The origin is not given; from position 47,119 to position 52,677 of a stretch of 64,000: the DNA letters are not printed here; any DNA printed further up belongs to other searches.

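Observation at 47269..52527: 1752-aa helicase with internal and C-terminal Cys4 zinc-ribbon clusters (DrmA-DrmB fusion-like)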

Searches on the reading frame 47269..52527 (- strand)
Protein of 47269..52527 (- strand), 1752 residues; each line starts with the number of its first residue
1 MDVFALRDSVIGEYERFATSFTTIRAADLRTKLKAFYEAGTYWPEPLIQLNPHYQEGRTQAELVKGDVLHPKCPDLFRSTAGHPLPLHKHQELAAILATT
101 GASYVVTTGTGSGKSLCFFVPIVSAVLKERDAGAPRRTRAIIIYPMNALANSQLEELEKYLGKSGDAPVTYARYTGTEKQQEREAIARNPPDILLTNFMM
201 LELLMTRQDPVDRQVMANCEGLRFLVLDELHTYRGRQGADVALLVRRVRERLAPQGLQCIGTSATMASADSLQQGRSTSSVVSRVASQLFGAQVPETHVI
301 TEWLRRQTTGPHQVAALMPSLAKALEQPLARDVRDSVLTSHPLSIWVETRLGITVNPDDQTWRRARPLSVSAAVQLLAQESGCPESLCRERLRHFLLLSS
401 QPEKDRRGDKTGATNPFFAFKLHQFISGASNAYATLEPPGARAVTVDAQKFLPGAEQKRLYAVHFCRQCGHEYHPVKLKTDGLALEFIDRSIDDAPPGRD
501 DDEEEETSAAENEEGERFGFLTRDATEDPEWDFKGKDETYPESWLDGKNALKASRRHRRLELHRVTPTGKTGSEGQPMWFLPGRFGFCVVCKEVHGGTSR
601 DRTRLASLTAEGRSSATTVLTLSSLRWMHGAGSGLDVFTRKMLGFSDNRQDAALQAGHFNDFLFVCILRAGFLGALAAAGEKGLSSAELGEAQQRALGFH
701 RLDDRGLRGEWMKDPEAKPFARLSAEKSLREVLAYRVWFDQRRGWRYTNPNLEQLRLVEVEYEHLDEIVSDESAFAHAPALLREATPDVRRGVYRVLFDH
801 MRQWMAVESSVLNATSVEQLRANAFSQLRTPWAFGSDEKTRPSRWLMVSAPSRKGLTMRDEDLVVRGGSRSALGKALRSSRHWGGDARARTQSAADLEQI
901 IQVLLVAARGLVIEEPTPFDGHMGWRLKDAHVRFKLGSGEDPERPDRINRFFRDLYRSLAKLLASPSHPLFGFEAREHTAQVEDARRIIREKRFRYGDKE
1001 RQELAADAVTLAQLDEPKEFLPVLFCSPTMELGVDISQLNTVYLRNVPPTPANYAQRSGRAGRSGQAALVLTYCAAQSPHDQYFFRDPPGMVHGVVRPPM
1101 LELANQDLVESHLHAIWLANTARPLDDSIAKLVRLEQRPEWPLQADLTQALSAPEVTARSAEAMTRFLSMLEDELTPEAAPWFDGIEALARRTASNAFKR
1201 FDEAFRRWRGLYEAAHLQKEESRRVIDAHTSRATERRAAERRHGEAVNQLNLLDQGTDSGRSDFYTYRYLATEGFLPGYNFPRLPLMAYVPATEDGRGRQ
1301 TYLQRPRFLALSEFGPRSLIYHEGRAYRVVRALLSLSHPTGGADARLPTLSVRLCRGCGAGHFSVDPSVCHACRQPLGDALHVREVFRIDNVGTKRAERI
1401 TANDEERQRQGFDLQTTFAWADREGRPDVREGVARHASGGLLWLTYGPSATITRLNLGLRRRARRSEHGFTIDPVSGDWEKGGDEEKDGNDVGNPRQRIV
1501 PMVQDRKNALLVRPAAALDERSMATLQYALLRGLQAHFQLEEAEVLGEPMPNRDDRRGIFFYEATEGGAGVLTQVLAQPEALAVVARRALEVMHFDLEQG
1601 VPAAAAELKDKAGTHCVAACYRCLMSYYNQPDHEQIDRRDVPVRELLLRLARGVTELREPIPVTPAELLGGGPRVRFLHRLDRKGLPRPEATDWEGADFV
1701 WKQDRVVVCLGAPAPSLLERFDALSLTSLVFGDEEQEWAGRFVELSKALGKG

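Call 5: search_protein_families(library=pfam, proteins=[window:47269-52527:-], max_evalue=0.01)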
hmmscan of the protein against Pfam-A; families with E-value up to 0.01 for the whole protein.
window:47269-52527:- (1752 aa): 3 families
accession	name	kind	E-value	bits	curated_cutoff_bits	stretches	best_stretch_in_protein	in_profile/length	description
PF00270.35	DEAD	-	4.5e-27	95.3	26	1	90-267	3-161/167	DEAD/DEAH box helicase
PF09369.15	MZB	-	3.4e-10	40.9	24.2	1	1526-1624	1-80/80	MrfA Zn-binding domain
PF00271.37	Helicase_C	-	1.5e-09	38.5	23.5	1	1018-1065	64-110/110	Helicase conserved C-terminal domain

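Call 6: search_protein_families(library=padloc, proteins=[window:47269-52527:-], max_evalue=0.001)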
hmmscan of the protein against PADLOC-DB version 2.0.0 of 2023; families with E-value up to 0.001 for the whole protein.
window:47269-52527:- (1752 aa): 25 families
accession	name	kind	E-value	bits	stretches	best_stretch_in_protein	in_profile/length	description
PDLC00037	DruE3|DruE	-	8.9e-86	286.9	2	28-273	31-307/2055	SNF2 family N-terminal domain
PDLC00013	DruE1|DruE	-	1.1e-85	286.7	4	954-1408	1024-1443/1776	SNF2 family N-terminal domain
PDLC00035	DruE3|DruE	-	3.9e-71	238.2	2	38-301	47-328/1460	SNF2 family N-terminal domain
PDLC00014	DruE2|DruE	-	2.2e-65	219.1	5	1003-1127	1191-1306/1928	SNF2 family N-terminal domain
PDLC00015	DruE2|DruE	-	1.1e-64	216.9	4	971-1129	1131-1279/1887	SNF2 family N-terminal domain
PDLC00051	DruE4|DruE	-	9.8e-63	210.3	3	968-1125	1083-1229/1829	SNF2 family N-terminal domain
PDLC00036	DruE3|DruE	-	1.2e-56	189.7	2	90-301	98-314/2023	SNF2 family N-terminal domain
PDLC02896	DpdJ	-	1.4e-25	87.2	2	183-270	329-416/1487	DpdJ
PDLC02503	BrxHI|BrxHII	-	3.6e-25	86.4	2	87-273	25-201/698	BrxHI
PDLC03960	SngC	-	3e-21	73.9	2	95-271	34-200/720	-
PDLC02569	DrmA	-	5.8e-16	55.5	2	1022-1086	831-894/1095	DrmA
PDLC02501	BrxHI|BrxHII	-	3e-15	53.4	1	92-273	29-202/925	BrxHI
PDLC02898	DpdJ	-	6.8e-14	49.6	2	189-271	347-428/506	DpdJ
PDLC02893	DpdJ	-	5.1e-13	45.9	2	189-271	347-428/876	DpdJ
PDLC02570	DrmA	-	5.5e-12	42.8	1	1015-1089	576-649/851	DrmA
PDLC02573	DrmA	-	1.5e-05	21.2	0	1020-1089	794-863/1018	DrmA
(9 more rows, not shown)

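Call 9: search_protein_families(library=ncbifam, proteins=[window:47269-52527:-], max_evalue=0.01)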
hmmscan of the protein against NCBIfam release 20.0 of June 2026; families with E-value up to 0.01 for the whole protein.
window:47269-52527:- (1752 aa): 18 families
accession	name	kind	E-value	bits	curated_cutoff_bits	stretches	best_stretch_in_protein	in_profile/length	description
TIGR03817.1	DECH_helic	hypoth_equivalog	1.9e-38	132.2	874.1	2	87-270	37-208/742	helicase/secretion neighborhood putative DEAH-box helicase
NF041067.1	DpdJ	equivalog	7.2e-24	83.6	800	2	183-271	322-410/1482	protein DpdJ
TIGR04121.1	DEXH_lig_assoc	equivalog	7.5e-22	76.9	850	1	88-315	15-235/804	ligase-associated DNA damage response DEXH box helicase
NF010338.0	PRK13767.1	equivalog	4.9e-14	51.5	849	1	68-269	18-221/877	ATP-dependent helicase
NF007284.0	PRK09751.1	equivalog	1.8e-11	42.1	1496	1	66-272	12-223/1538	ATP-dependent helicase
NF053631.1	RNA_helic_CshA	equivalog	1.2e-09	37.5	646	2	92-202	27-130/434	degradosome RNA helicase CshA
NF041063.1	DpdF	equivalog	5.7e-09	35.1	550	1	94-188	151-237/813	protein DpdF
NF053636.1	DDHlcsCsdAPsy1082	equivalog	5.5e-07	28.5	890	1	78-160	20-97/512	DEAD/DEAH box helicase CsdA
NF053711.1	RNA_heli_RhlE1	exception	3.9e-06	25.9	750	1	90-179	29-114/434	RNA helicase RhlE1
TIGR03158.1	cas3_cyano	exception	7.5e-05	22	69.1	1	100-242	12-166/357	type I-D CRISPR-associated helicase Cas3'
NF007882.0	PRK10590.1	equivalog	0.00011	21.3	743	0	90-160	29-98/456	ATP-dependent RNA helicase RhlE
TIGR01389.1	recQ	equivalog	0.001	17.6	640.2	0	1030-1072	284-327/591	DNA helicase RecQ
TIGR00614.1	recQ_fam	subfamily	0.0026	16.6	219.8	0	99-158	24-72/470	RecQ family ATP-dependent DNA helicase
NF003419.0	PRK04837.1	equivalog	0.0043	15.8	588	0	106-196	51-140/424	ATP-dependent RNA helicase RhlB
NF008744.0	PRK11776.1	equivalog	0.0047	15.5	524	0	1031-1078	303-350/460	ATP-dependent RNA helicase DbpA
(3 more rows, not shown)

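Call 11: search_solved_structures(query=window:47269-52527:-, max_evalue=0.001)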
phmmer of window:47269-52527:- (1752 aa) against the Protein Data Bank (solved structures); distinct sequences matched with E-value up to 0.001: 18.
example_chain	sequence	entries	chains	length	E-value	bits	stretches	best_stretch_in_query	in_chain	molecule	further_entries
9tu7_Y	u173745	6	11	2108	1.2e-41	145.2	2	83-281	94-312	DEAD/DEAH box helicase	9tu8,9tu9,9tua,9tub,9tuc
9wae_A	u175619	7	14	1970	3.5e-31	110.6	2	1011-1132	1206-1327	Helicase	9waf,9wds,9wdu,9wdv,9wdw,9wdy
6znp_A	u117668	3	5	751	9.9e-22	79.2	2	87-272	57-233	Uncharacterized ATP-dependent helicase YprA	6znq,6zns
4kbf_A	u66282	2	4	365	2.7e-06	28.1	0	73-204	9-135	Heat resistant RNA dependent ATPase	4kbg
5ivl_B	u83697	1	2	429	8.7e-05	23.1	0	1020-1081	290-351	DEAD-box ATP-dependent RNA helicase CshA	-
2db3_A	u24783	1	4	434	9.1e-05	23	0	91-231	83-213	ATP-dependent RNA helicase vasa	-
1hv8_A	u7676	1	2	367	9.4e-05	22.9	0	1010-1070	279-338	PUTATIVE ATP-DEPENDENT RNA HELICASE MJ0669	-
8rl5_A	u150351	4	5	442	0.00017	22.1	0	1004-1083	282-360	ATP-dependent DNA helicase Q5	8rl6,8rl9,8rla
7zms_A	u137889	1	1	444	0.00017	22.1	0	1004-1083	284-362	ATP-dependent DNA helicase Q5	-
5lb5_A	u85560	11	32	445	0.00017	22.1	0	1004-1083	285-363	ATP-dependent DNA helicase Q5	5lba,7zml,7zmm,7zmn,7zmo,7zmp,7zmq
5lb3_B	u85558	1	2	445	0.00017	22.1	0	1004-1083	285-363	ATP-dependent DNA helicase Q5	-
8i9z_CW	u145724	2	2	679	0.00023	21.7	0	101-153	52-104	ATP-dependent RNA helicase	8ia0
5lb8_A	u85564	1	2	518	0.00027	21.5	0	1004-1083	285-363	ATP-dependent DNA helicase Q5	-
8tbx_A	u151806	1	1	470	0.00041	20.8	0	98-270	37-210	ATP-dependent RNA helicase DDX1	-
8qw9_R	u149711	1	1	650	0.00047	20.6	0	1004-1083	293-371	ATP-dependent DNA helicase Q5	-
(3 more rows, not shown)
